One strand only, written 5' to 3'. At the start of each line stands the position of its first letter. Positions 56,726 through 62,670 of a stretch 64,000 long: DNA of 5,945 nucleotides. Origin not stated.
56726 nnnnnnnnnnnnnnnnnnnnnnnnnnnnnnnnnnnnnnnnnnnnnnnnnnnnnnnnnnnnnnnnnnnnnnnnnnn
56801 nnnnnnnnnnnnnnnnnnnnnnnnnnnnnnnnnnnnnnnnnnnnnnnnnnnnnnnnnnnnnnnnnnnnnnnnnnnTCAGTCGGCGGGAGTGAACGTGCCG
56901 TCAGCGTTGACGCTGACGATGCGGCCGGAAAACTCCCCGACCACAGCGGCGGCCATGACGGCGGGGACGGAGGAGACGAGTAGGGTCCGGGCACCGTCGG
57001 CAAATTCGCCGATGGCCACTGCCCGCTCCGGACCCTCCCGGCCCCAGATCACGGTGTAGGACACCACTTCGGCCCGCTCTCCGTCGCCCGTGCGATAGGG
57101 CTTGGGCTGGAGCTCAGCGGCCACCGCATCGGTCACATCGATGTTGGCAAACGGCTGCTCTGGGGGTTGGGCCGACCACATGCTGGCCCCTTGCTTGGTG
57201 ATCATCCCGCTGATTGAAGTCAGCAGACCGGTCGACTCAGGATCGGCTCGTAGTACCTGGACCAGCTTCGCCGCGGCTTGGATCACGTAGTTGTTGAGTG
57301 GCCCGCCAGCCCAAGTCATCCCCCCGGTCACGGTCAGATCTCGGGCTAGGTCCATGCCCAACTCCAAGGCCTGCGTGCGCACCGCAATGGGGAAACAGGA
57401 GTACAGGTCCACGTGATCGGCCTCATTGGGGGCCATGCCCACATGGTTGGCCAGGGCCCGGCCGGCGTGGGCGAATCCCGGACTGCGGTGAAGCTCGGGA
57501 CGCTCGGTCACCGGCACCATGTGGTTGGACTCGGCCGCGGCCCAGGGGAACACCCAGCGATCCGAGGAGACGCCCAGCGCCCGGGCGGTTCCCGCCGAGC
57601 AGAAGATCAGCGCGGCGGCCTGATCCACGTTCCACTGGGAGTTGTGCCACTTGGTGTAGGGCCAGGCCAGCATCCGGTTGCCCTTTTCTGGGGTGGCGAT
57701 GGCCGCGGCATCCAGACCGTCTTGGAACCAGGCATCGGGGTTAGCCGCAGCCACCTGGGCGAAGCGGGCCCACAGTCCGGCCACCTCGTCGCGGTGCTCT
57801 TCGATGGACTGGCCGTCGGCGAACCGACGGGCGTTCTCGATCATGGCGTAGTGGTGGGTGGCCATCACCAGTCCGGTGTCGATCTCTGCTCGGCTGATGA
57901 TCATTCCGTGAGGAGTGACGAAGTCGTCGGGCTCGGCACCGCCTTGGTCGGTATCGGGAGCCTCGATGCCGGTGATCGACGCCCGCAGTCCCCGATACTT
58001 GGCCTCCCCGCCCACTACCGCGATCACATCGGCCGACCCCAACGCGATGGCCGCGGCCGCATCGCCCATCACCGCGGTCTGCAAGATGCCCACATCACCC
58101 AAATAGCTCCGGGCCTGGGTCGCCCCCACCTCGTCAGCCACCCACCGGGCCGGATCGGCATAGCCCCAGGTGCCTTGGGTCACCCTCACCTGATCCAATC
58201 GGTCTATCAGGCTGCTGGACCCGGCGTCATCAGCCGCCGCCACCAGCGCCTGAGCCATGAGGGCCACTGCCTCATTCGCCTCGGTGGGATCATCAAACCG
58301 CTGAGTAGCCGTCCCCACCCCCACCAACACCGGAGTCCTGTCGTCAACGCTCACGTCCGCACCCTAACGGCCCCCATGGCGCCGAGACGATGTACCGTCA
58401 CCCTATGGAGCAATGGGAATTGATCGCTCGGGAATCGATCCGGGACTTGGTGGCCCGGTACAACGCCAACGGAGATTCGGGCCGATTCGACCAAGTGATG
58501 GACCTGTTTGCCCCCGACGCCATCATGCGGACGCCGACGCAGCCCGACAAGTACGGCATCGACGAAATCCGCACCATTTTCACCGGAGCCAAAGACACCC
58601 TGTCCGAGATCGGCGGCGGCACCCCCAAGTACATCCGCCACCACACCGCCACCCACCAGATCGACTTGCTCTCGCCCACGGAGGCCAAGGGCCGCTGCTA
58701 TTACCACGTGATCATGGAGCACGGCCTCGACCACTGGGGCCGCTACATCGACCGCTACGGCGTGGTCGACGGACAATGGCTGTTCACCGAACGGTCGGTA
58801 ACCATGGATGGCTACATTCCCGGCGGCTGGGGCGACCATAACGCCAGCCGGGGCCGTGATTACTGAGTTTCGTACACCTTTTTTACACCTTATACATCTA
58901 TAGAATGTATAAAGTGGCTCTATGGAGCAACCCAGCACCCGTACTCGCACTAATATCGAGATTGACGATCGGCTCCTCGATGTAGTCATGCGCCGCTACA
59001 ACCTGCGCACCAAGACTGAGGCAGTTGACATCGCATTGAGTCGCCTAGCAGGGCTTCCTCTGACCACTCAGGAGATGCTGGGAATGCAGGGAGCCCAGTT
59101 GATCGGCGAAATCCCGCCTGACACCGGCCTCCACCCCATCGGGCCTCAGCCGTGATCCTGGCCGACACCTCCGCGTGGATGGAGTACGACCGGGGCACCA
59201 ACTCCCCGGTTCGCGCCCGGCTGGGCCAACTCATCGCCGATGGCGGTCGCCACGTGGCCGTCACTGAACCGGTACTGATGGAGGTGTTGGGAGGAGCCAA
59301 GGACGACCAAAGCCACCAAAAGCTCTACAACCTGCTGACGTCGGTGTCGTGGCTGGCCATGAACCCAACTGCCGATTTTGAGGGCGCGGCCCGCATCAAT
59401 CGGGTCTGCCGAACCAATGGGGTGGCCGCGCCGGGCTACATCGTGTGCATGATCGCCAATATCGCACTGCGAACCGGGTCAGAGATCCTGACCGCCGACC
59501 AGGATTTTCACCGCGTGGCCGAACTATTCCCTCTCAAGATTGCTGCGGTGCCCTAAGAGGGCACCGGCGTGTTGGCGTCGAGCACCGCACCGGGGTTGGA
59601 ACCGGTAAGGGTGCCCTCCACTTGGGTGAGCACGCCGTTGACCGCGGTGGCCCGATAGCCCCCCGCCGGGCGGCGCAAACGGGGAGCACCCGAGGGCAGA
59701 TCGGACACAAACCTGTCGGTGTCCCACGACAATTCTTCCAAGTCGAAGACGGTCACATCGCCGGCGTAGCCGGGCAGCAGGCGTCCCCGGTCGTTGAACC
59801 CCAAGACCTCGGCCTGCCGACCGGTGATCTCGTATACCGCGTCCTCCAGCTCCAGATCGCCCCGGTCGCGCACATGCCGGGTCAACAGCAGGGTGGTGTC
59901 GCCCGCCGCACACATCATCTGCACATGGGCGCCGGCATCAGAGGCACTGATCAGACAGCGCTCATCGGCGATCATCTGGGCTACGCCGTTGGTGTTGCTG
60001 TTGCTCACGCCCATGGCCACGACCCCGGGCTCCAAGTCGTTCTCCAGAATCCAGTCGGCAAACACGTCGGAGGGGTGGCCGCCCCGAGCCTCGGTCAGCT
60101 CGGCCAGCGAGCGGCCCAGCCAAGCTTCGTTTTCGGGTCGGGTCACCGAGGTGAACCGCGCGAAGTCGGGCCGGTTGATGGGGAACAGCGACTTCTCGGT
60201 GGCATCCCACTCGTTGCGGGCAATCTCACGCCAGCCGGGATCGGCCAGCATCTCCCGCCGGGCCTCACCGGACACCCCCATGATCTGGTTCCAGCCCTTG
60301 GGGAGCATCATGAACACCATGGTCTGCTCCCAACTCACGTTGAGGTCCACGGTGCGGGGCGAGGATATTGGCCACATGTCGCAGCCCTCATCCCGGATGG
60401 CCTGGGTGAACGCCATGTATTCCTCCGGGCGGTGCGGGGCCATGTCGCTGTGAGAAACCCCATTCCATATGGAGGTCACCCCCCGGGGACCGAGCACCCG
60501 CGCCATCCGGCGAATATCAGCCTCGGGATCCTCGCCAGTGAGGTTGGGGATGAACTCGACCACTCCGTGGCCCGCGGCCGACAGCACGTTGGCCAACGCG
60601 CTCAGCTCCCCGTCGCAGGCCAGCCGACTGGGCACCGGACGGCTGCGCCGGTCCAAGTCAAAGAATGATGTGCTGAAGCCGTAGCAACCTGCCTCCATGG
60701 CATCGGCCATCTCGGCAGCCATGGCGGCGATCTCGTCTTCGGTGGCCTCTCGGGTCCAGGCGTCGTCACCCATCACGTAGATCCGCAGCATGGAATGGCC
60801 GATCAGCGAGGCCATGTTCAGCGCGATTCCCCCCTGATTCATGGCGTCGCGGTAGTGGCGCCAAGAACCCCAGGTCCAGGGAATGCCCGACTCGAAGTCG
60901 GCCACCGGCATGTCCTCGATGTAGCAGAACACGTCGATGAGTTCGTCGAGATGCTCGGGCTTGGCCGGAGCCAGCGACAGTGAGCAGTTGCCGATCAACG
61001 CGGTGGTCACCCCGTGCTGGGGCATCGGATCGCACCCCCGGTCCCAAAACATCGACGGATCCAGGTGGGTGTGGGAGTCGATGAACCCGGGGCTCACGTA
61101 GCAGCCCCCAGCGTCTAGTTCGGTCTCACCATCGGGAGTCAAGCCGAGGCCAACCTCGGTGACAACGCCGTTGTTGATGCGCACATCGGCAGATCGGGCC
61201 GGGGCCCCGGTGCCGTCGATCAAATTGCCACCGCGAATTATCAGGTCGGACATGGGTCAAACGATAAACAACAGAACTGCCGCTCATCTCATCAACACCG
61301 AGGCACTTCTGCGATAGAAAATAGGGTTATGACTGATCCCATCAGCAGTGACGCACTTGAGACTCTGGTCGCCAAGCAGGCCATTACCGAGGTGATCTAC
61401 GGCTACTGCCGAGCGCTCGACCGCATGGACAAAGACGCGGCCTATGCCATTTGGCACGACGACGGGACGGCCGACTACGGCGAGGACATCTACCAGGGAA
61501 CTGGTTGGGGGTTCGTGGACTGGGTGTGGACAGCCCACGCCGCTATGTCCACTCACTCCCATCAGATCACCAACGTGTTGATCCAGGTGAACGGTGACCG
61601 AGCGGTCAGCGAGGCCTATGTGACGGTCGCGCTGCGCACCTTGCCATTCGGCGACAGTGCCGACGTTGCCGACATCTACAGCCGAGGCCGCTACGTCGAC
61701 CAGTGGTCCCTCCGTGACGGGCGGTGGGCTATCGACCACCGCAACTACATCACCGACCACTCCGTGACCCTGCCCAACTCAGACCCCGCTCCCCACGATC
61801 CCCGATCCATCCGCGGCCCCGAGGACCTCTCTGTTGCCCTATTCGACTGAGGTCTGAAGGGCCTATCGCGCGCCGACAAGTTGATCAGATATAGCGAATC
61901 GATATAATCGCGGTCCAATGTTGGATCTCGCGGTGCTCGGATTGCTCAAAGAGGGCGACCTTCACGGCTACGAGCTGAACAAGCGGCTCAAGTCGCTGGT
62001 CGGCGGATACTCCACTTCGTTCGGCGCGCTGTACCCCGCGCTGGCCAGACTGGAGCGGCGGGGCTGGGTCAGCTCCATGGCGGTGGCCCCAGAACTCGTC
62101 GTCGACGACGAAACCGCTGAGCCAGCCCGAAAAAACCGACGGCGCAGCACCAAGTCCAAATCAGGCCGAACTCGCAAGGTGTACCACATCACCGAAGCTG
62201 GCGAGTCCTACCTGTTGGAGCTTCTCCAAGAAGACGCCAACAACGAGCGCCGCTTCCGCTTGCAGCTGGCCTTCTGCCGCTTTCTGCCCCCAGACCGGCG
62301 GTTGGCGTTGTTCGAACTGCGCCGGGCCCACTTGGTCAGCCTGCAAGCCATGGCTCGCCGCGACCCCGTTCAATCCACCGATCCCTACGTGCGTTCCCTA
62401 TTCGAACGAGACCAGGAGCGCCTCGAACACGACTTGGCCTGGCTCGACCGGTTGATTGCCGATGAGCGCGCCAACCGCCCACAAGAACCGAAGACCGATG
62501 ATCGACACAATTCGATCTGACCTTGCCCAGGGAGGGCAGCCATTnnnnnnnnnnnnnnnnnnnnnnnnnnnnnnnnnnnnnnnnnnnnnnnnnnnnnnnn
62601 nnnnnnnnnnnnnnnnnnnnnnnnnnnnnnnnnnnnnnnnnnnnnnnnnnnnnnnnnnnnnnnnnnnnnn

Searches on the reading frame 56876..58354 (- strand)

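Call 16: search_protein_families(library=pfam, proteins=[window:56876-58354:-], max_evalue=0.001)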
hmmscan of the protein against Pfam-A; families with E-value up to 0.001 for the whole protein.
window:56876-58354:- (492 aa): 1 family
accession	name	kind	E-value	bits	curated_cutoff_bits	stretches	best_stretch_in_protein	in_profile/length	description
PF18313.7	TLP1_add_C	-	4.1e-06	27.1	26.1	1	406-487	1-83/83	Thiolase-like protein type 1 additional C-terminal domain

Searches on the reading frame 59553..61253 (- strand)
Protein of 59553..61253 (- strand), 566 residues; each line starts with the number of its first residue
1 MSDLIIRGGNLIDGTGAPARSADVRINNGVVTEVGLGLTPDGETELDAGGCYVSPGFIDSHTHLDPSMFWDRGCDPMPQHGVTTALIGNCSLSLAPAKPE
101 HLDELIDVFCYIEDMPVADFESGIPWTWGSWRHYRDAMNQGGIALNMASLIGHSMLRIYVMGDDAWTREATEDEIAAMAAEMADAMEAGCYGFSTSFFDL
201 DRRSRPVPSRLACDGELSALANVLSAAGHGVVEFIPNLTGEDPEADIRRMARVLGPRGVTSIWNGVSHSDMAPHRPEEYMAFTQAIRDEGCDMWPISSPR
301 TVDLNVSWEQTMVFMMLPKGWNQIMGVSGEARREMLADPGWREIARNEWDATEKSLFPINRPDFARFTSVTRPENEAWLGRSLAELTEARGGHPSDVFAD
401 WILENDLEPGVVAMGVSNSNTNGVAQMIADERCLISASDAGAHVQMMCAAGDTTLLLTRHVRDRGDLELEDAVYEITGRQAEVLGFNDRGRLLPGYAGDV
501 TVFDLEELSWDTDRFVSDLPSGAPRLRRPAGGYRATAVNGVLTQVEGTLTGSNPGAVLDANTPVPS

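Call 70: search_protein_families(library=pfam, proteins=[window:59553-61253:-], max_evalue=0.001)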
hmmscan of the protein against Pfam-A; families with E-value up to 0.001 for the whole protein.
window:59553-61253:- (566 aa): 2 families
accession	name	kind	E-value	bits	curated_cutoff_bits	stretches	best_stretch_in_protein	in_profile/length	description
PF07969.17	Amidohydro_3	-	1.8e-29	104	29.7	2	45-251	2-193/472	Amidohydrolase family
PF01979.26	Amidohydro_1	-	5.6e-09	36.1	25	1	388-521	195-332/345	Amidohydrolase family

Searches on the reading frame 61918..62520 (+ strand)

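Call 70: search_protein_families(library=pfam, proteins=[window:61918-62520:+], max_evalue=0.001)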
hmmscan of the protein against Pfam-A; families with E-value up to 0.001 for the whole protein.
window:61918-62520:+ (200 aa): 1 family
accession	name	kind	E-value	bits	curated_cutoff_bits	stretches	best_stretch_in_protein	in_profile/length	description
PF03551.20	PadR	-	1.8e-18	66.7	27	1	6-54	1-50/75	Transcriptional regulator PadR-like family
